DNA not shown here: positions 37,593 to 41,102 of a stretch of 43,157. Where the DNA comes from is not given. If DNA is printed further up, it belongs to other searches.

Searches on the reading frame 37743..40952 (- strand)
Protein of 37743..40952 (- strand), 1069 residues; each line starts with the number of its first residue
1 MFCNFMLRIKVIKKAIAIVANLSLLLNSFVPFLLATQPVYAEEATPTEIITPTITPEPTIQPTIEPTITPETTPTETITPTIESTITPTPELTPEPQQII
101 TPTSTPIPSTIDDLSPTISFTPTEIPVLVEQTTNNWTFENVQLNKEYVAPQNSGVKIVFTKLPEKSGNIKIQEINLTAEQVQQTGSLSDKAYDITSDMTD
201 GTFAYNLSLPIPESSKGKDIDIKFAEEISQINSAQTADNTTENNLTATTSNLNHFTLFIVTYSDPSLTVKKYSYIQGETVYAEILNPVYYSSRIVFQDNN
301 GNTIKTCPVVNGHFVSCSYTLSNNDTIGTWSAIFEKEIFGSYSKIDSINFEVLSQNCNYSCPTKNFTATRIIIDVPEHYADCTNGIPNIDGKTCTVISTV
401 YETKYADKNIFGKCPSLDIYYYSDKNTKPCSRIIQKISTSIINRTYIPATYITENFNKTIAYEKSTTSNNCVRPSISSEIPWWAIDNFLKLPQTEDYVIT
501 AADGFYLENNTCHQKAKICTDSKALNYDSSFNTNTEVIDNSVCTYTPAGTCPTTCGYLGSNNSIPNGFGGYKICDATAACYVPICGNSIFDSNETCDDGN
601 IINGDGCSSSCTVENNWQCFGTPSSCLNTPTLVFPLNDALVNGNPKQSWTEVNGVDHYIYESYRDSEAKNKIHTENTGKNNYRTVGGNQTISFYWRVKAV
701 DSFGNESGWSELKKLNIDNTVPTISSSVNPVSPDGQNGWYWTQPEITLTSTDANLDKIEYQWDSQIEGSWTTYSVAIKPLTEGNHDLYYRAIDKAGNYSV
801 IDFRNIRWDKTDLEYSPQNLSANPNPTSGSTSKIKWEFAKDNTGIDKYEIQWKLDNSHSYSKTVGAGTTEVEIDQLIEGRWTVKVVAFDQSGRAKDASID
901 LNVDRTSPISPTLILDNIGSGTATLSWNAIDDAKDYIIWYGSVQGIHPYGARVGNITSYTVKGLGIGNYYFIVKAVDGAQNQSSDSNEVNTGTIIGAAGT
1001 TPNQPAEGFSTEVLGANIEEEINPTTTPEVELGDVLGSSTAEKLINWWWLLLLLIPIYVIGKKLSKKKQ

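Call 29: search_protein_families(library=pfam, proteins=[window:37743-40952:-], max_evalue=0.00001)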
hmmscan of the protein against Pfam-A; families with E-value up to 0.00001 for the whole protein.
window:37743-40952:- (1069 aa): 3 families
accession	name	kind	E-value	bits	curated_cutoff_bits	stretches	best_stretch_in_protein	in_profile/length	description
PF00041.27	fn3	-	2.8e-09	37.5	25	0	816-893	2-74/84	Fibronectin type III domain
PF13948.11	DUF4215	-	2.6e-06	28.1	27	1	570-611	7-46/47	Domain of unknown function (DUF4215)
PF16389.11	DUF4998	-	5.3e-06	26.6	29.1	0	833-893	36-98/199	Domain of unknown function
